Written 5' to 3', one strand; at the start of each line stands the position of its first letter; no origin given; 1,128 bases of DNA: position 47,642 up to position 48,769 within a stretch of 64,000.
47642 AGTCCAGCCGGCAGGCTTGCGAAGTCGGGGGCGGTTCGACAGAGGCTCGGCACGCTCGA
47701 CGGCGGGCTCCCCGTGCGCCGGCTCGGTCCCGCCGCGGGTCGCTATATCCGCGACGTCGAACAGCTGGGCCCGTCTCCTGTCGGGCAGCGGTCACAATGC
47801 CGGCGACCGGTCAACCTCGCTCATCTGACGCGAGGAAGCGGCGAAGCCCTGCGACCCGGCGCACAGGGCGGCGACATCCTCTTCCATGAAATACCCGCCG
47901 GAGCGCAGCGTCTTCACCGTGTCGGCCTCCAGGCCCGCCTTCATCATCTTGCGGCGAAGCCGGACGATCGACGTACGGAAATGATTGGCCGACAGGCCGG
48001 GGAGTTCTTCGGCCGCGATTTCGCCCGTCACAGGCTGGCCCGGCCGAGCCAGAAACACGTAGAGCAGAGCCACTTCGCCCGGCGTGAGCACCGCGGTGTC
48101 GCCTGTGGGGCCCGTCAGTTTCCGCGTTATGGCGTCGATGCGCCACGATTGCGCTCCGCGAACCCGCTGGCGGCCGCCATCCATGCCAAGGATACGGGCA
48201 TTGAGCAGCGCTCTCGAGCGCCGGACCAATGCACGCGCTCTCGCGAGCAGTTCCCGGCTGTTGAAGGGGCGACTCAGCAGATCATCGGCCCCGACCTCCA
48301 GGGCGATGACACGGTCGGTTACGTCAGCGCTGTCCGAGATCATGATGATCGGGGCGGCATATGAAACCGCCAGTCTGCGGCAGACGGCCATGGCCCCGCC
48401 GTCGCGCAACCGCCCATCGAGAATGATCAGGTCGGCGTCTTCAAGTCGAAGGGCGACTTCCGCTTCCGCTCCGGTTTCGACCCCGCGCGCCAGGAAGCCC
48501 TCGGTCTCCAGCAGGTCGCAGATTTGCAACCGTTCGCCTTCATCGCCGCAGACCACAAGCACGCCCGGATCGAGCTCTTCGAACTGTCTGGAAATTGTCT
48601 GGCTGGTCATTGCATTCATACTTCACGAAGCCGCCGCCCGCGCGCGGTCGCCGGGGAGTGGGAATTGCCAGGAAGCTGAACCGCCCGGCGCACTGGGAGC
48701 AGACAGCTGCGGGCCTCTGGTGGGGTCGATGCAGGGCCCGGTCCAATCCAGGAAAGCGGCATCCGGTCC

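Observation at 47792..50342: Kinase-less regulatory cassette: 75-aa unknown protein + MarR-like + atypical OmpR regulator, divergent from an ArsR-like gene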

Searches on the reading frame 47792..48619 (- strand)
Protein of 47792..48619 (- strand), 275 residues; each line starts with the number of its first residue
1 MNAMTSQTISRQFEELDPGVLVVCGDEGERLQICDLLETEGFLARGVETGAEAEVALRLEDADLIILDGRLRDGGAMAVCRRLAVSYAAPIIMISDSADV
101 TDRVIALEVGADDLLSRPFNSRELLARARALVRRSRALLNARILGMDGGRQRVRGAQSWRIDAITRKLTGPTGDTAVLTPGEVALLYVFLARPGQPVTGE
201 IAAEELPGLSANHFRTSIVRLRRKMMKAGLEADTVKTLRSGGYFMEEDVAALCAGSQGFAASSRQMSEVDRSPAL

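Call 3: search_protein_families(library=pfam, proteins=[window:47792-48619:-], max_evalue=0.1)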
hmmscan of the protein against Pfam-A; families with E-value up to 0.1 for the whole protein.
window:47792-48619:- (275 aa): 3 families
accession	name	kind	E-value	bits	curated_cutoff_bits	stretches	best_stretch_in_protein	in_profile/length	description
PF00072.30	Response_reg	-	3.3e-13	50.2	30.2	1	23-128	4-110/111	Response regulator receiver domain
PF00486.34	Trans_reg_C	-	3.2e-07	30.7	26.2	1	176-244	4-76/77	Transcriptional regulatory protein, C terminal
PF21695.3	GlnR_1st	-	9.1e-05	22.8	27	1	43-130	22-109/111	Transcription regulator GlnR, N-terminal domain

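Call 4: search_protein_families(library=ncbifam, proteins=[window:47792-48619:-], max_evalue=0.1)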
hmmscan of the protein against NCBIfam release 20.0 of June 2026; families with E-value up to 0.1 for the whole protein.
window:47792-48619:- (275 aa): 67 families (the best 25 are shown)
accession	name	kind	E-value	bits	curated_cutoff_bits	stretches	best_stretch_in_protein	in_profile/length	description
NF007005.1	PRK09468.1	equivalog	1.9e-28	99.5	331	1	20-243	6-229/237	osmolarity response regulator transcription factor OmpR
NF045944.1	ResRegRpaBCyano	equivalog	1.1e-25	90.4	330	1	37-246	17-228/229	response regulator transcription factor RpaB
NF010430.0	PRK13856.1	equivalog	3.8e-25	89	344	1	20-251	4-233/241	two-component response regulator VirG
TIGR02154.1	PhoB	equivalog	1.1e-24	86.9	296.2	1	20-245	5-225/226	phosphate regulon transcriptional regulator PhoB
NF008296.0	PRK11083.1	equivalog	2.5e-24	86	273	1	31-246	17-226/228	two-component system response regulator CreB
NF040689.1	MtrAB_MtrA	equivalog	2.7e-24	85.8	300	1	20-243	1-216/219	MtrAB system response regulator MtrA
NF008199.0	PRK10955.1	equivalog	1.5e-22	80.6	341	1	30-245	14-228/232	envelope stress response regulator transcription factor CpxR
NF041733.1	resp_reg_CseB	equivalog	1.8e-22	79.8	350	1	20-245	3-226/228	two-component system response regulator CseB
NF008378.0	PRK11173.1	equivalog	1.1e-21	77.3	334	1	18-243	4-230/238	two-component system response regulator ArcA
NF007928.2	PRK10643.1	equivalog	1.5e-21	77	330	1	21-244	4-215/216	two-component system response regulator PmrA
NF040534.1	resp_reg_YycF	equivalog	2.8e-21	75.8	340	1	23-248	5-230/231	response regulator YycF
NF008034.0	PRK10766.1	equivalog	3.4e-21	75.8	275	1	20-249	5-230/231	two-component system response regulator TorR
NF012023.0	PRK15479.1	equivalog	5.9e-21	75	337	1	37-247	20-219/224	transcriptional regulator TctD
NF045991.1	RespRegCtrARhodob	equivalog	3.5e-20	72.7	350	1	20-246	3-222/224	response regulator transcription factor CtrA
NF041734.1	resp_reg_RppA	equivalog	1.3e-19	70.4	250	1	32-245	15-227/229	two-component system response regulator RppA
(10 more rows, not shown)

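Call 28: search_protein_families(library=padloc, proteins=[window:47792-48619:-], max_evalue=1)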
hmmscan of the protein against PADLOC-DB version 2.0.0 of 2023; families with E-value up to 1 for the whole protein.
window:47792-48619:- (275 aa): 0 families

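Call 36: search_solved_structures(query=window:47792-48619:-, max_evalue=1e-10, show_alignments=3)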
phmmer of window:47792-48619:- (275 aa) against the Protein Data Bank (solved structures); distinct sequences matched with E-value up to 1e-10: 45.
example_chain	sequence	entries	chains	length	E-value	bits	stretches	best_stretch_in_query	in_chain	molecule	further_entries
2gwr_A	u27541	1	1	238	5e-18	68.9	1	20-243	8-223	DNA-binding response regulator mtrA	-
2zwm_A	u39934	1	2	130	6.4e-17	65.3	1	21-138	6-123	Transcriptional regulatory protein yycF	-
8jo2_H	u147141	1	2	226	1.4e-16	64.1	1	26-246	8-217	DNA-binding transcriptional regulator BasR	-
4s04_A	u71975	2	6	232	1.6e-16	64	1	26-246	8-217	DNA-binding transcriptional regulator BasR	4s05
3f6p_A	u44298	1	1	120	1.9e-16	63.7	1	20-134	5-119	Transcriptional regulatory protein yycF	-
2oqr_A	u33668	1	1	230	2.3e-16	63.5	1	19-234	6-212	Sensory transduction protein regX3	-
4uhj_A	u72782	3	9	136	3.3e-16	63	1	23-136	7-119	TRANSCRIPTIONAL REGULATORY PROTEIN CPXR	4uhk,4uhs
5hm6_A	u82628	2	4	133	3.5e-16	62.9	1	14-135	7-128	BfmR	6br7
5e3j_A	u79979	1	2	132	3.8e-16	62.7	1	14-135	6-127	Response regulator RstA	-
6vbf_A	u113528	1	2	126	7e-16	61.9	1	14-134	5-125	Two-component regulatory system response regulator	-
3nhz_A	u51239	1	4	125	3.4e-15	59.6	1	20-135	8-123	Two component system transcriptional regulator mtrA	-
1nxo_A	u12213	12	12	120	1.6e-14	57.4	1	38-135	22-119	DNA-binding response regulator | Response regulator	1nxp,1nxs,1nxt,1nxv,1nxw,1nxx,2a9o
8fk2_A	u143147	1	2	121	4.3e-14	56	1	37-135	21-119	Putative response regulator CovR VicR-like protein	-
4b09_A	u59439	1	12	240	7.1e-14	55.3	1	14-249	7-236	TRANSCRIPTIONAL REGULATORY PROTEIN BAER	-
6eb7_A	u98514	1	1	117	1.1e-13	54.6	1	38-134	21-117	DNA-binding response regulator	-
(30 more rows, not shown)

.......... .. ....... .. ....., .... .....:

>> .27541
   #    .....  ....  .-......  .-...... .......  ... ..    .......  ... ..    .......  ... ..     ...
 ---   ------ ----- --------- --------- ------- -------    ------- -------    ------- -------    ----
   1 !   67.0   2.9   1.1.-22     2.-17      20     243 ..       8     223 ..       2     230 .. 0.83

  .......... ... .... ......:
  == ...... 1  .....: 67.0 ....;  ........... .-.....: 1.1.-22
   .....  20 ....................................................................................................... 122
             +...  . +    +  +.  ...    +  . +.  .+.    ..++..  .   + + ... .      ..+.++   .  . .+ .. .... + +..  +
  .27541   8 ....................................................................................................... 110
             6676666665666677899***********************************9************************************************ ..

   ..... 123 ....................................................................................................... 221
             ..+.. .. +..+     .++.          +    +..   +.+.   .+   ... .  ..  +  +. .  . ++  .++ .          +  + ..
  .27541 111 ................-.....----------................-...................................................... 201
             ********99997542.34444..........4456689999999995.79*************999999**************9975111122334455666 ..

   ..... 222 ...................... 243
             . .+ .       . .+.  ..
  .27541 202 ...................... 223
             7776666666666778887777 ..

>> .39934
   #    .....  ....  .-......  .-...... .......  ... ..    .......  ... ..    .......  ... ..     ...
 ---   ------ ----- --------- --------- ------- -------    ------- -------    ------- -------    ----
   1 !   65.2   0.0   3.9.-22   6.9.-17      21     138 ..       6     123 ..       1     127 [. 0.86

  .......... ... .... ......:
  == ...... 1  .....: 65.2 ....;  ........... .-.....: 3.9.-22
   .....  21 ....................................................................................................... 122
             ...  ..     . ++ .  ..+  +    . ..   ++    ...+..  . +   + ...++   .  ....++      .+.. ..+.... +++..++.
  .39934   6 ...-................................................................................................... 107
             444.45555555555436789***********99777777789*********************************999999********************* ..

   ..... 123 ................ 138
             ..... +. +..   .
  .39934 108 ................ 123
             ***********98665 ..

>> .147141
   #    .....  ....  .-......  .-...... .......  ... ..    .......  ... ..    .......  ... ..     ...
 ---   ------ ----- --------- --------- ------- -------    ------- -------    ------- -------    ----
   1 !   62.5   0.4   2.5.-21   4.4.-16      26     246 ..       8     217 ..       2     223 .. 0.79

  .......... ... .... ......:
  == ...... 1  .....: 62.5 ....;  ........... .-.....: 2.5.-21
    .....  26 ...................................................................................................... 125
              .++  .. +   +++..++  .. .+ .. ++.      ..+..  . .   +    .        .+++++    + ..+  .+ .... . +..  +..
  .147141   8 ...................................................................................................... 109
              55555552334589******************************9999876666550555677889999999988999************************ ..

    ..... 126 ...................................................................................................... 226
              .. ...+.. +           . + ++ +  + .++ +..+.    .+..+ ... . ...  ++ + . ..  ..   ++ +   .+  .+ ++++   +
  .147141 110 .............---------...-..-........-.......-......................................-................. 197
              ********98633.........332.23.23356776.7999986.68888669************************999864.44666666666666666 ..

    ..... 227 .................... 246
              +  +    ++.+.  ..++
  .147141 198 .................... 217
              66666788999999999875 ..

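Call 67: find_homologous_proteins(query=window:47792-48619:-, max_evalue=1e-20)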
Query window:47792-48619:- (275 aa): 32 proteins with E <= 1e-20 among 8000 candidates.
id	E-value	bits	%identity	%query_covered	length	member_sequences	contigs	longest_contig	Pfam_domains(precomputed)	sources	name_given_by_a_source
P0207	3.1e-162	556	96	100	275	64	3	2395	PF00486.35,PF00072.31,PF21695.4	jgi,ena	jgi:two-component system OmpR family response regulator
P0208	1.4e-79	285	60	92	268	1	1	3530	PF00486.35,PF00072.31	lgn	-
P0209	2.0e-76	275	57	94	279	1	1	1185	PF00072.31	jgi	jgi:two-component system OmpR family response regulator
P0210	2.0e-70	255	53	94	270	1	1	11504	PF00486.35,PF00072.31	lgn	-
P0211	1.1e-44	171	47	80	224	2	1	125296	PF00486.35,PF00072.31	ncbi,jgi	jgi:DNA-binding response OmpR family regulator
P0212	1.7e-44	170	43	87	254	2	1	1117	PF00486.35,PF00072.31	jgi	jgi:DNA-binding response OmpR family regulator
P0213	7.5e-40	155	44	84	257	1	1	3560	PF00486.35,PF00072.31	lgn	-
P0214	8.2e-37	145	40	85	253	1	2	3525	PF00486.35,PF00072.31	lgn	-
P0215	3.8e-36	143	41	81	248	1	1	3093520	PF00486.35,PF00072.31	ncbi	-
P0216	5.3e-36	143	40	87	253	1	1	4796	PF00486.35,PF00072.31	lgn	-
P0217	8.9e-36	142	40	82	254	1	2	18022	PF00486.35,PF00072.31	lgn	-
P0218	4.0e-35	140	40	84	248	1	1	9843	PF00486.35,PF00072.31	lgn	-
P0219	8.2e-35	139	40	87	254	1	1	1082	PF00486.35,PF00072.31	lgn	-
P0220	4.3e-34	136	39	85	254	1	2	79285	PF00486.35,PF00072.31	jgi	jgi:DNA-binding response OmpR family regulator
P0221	4.4e-34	136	45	68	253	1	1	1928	PF00486.35,PF00072.31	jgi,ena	jgi:DNA-binding response OmpR family regulator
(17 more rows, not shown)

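Call 69: find_encoding_contigs(protein=P0211, flank=5000, max_places=2)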
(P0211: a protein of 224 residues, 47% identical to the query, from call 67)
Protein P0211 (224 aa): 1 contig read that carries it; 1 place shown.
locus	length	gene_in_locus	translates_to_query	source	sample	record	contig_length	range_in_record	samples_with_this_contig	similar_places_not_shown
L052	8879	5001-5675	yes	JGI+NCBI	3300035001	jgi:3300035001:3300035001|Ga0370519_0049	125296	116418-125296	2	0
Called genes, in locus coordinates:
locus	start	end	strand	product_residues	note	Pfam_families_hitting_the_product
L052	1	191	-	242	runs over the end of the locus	PF03472:Autoind_bind, PF00196:GerE, PF04545:Sigma70_r4 (weak)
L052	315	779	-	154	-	PF13404:HTH_AsnC-type, PF13412:HTH_24, PF01037:AsnC_trans_reg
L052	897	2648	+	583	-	PF03572:Peptidase_S41 (faint)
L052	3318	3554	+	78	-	-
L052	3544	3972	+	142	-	PF12802:MarR_2 (weak)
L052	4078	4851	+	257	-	PF00072:Response_reg, PF00486:Trans_reg_C (weak)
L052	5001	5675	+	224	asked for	PF00072:Response_reg, PF00486:Trans_reg_C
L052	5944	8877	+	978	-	?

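Call 70: find_encoding_contigs(protein=P0220, flank=5000, max_places=2)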
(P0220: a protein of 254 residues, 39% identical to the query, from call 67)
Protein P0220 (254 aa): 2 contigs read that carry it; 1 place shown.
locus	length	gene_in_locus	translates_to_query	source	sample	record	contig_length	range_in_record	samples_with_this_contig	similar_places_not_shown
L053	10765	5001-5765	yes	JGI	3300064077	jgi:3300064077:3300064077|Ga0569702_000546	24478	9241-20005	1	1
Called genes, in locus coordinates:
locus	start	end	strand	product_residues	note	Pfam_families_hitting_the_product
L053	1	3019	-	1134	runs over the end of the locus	PF07715:Plug, PF00593:TonB_dep_Rec_b-barrel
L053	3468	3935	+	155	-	PF12802:MarR_2 (faint), PF13404:HTH_AsnC-type, PF13412:HTH_24, PF12840:HTH_20 (faint), PF01037:AsnC_trans_reg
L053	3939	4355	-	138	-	PF01047:MarR (faint)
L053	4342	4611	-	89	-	-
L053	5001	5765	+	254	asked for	PF00072:Response_reg, PF00486:Trans_reg_C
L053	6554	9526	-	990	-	PF07715:Plug, PF00593:TonB_dep_Rec_b-barrel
